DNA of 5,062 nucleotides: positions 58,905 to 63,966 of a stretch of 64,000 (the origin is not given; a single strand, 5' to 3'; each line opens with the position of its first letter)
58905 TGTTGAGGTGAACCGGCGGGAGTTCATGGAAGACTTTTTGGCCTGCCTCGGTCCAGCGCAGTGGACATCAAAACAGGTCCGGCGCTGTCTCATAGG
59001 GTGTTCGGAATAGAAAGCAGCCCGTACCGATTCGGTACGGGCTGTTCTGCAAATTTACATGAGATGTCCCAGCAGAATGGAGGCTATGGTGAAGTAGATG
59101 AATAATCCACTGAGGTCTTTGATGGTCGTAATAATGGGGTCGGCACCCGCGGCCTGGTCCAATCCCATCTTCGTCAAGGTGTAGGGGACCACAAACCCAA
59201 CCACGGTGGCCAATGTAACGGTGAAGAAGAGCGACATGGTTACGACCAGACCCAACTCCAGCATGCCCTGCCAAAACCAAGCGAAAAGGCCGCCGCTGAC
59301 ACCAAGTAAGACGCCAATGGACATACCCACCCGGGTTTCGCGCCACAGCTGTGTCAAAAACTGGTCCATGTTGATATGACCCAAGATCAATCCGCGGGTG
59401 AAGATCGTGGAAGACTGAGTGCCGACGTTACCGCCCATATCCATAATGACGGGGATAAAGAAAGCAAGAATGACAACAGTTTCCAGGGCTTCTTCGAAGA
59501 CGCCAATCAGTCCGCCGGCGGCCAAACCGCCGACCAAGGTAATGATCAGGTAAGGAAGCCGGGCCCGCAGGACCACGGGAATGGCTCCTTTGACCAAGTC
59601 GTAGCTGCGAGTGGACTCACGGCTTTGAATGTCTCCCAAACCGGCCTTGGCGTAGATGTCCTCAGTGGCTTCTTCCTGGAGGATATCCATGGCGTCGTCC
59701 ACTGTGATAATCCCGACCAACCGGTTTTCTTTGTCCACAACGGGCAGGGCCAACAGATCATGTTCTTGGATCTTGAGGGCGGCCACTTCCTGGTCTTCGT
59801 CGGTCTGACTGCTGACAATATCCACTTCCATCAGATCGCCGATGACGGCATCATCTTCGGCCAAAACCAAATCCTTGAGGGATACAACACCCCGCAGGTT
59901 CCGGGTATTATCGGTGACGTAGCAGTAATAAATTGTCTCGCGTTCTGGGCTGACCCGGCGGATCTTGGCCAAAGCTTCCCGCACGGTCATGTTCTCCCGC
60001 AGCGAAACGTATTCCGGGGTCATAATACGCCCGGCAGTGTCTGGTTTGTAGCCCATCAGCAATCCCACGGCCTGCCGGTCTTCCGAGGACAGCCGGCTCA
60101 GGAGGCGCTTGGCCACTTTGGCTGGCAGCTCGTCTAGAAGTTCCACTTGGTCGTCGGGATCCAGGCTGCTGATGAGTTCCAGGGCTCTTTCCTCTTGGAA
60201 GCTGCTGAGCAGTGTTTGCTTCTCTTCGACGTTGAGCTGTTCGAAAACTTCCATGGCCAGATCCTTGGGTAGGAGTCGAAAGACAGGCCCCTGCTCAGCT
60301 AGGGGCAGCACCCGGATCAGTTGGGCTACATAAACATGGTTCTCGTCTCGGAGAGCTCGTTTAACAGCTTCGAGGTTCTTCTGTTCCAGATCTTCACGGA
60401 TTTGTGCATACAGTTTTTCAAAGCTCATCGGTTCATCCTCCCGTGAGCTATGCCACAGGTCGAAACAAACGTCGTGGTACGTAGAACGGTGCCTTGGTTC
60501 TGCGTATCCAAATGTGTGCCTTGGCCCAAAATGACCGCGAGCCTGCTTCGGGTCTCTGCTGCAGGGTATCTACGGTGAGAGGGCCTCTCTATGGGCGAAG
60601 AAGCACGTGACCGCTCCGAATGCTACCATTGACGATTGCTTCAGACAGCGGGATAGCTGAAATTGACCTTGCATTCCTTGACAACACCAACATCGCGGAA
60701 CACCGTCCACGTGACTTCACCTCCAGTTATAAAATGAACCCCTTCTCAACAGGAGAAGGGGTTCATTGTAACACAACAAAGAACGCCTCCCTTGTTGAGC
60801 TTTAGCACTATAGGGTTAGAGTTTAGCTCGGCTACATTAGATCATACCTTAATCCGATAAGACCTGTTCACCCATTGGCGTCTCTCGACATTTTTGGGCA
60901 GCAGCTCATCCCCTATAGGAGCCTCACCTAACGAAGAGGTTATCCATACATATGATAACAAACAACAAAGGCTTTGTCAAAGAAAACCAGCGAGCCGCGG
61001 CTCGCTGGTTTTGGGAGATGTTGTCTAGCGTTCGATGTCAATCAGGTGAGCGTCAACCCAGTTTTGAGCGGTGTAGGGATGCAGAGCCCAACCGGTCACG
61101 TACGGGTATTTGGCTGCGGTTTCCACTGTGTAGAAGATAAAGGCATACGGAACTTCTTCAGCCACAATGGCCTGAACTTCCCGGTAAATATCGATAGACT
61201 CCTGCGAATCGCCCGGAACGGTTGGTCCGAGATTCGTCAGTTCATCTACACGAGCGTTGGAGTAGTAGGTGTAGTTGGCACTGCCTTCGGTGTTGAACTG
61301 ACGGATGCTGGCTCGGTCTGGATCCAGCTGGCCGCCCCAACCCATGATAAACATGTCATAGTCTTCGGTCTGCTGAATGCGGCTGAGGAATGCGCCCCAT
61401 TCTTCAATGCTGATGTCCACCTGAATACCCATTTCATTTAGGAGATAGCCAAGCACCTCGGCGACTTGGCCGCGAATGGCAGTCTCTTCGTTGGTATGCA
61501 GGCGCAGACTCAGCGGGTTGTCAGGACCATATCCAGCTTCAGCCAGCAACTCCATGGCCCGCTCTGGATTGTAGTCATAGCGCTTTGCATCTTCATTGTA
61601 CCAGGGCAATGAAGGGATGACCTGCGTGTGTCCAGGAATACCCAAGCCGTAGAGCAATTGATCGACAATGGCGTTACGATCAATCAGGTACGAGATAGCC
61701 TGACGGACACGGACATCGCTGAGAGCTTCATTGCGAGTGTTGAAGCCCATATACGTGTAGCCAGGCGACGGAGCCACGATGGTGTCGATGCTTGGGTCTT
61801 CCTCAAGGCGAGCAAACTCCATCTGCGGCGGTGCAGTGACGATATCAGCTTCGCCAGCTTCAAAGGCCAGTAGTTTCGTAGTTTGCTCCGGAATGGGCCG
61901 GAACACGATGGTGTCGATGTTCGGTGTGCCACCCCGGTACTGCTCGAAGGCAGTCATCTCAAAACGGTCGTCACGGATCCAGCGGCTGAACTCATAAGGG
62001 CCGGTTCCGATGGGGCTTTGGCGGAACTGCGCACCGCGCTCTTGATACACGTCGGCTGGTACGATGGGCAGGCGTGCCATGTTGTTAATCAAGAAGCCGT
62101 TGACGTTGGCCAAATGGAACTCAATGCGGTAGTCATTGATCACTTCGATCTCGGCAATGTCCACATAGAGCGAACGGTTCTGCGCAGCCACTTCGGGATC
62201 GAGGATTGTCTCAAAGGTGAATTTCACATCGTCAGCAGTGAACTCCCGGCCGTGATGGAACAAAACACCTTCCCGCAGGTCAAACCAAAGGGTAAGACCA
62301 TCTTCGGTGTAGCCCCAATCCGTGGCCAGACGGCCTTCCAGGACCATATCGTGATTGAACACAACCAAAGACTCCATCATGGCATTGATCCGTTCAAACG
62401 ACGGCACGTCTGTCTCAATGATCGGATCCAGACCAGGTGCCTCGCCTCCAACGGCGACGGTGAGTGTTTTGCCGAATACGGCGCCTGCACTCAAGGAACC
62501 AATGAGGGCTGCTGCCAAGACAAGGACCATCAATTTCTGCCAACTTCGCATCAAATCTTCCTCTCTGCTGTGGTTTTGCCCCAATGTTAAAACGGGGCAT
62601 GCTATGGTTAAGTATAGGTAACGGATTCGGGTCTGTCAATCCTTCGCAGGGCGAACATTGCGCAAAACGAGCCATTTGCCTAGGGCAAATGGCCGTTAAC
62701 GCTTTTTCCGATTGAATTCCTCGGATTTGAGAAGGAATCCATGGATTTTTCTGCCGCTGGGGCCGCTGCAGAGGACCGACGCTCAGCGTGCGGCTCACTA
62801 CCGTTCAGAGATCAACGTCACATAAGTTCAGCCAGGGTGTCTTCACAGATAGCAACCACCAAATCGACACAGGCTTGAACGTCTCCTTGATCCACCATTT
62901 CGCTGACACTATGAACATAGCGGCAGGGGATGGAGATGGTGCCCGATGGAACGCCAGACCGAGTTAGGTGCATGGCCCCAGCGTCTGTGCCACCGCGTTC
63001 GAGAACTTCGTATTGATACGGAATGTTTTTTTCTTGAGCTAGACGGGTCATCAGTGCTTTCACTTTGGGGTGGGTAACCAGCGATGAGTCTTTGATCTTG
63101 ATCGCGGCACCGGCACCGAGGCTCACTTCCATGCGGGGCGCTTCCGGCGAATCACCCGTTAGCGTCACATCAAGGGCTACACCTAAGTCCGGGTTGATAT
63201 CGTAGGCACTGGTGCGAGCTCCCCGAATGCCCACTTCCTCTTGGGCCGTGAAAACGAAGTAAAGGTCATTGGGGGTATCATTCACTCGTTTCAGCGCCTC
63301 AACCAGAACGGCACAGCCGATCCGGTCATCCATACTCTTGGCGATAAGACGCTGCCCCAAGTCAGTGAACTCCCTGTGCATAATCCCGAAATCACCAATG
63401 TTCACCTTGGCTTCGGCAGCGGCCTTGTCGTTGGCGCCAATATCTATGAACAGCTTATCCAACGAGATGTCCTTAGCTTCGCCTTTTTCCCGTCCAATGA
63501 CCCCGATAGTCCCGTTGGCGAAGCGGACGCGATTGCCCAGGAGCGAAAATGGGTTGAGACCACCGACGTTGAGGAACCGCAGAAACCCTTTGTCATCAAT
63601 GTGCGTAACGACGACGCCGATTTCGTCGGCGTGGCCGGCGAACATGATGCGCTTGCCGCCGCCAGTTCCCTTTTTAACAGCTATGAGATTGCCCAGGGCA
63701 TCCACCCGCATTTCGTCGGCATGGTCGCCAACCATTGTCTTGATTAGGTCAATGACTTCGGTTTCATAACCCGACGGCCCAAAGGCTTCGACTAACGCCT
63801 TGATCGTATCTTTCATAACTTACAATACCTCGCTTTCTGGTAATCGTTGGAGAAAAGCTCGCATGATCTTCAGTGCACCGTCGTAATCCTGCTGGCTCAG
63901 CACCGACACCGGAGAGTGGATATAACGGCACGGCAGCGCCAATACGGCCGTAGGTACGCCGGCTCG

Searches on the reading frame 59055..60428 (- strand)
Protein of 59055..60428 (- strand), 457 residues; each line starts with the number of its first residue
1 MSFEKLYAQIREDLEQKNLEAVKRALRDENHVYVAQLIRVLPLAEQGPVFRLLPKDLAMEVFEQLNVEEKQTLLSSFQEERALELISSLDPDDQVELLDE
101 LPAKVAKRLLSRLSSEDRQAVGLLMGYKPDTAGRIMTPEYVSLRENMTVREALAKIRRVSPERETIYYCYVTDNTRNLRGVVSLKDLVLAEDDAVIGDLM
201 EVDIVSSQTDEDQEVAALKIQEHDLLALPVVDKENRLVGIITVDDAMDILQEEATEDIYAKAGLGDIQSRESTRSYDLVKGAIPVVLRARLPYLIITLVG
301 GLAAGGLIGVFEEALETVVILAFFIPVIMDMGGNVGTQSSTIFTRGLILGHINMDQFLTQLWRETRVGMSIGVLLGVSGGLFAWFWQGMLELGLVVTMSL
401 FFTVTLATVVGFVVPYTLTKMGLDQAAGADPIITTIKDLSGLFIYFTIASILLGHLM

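Call 79: search_protein_families(library=pfam, max_evalue=0.000001, proteins=[window:59055-60428:-])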
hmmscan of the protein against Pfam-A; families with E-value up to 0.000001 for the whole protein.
window:59055-60428:- (457 aa): 3 families
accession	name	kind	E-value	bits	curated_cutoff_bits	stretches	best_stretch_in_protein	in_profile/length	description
PF01769.21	MgtE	-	4e-34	118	27.6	1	325-448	1-125/125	Divalent cation transporter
PF03448.22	MgtE_N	-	5.3e-23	81.9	25.9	1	34-130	6-102/102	MgtE intracellular N domain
PF00571.33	CBS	-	2.8e-18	66.4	24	2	196-251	1-56/57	CBS domain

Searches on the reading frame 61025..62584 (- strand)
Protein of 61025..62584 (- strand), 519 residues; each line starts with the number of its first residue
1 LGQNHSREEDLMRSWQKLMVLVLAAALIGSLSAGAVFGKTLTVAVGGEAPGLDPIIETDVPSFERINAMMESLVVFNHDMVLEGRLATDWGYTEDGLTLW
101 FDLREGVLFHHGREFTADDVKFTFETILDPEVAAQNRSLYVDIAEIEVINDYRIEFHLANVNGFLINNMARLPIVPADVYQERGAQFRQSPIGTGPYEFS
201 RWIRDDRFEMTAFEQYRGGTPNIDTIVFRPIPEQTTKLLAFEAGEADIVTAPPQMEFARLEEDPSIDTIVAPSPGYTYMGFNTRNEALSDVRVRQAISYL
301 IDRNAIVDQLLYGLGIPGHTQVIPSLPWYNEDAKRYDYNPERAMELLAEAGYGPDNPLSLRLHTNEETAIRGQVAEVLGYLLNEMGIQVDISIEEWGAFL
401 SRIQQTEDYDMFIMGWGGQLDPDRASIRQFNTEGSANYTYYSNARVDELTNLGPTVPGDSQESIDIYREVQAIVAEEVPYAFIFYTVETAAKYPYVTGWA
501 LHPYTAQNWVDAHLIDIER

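Call 79: search_protein_families(library=pfam, max_evalue=0.000001, proteins=[window:61025-62584:-])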
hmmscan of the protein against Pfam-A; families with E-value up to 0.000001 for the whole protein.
window:61025-62584:- (519 aa): 1 family
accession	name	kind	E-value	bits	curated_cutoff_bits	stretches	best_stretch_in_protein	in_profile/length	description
PF00496.27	SBP_bac_5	-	1e-95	321.4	32.4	1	83-435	3-365/368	Bacterial extracellular solute-binding proteins, family 5 Middle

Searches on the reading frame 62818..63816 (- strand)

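Call 79: search_protein_families(library=pfam, max_evalue=0.000001, proteins=[window:62818-63816:-])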
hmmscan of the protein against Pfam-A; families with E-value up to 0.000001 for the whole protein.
window:62818-63816:- (332 aa): 2 families
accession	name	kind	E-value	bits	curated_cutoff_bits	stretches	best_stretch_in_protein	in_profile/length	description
PF05343.19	Peptidase_M42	-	1.7e-94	316.6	23.2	1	42-319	1-292/292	M42 glutamyl aminopeptidase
PF01546.33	Peptidase_M20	-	3.5e-09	37.3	24.6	1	162-325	34-205/206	Peptidase family M20/M25/M40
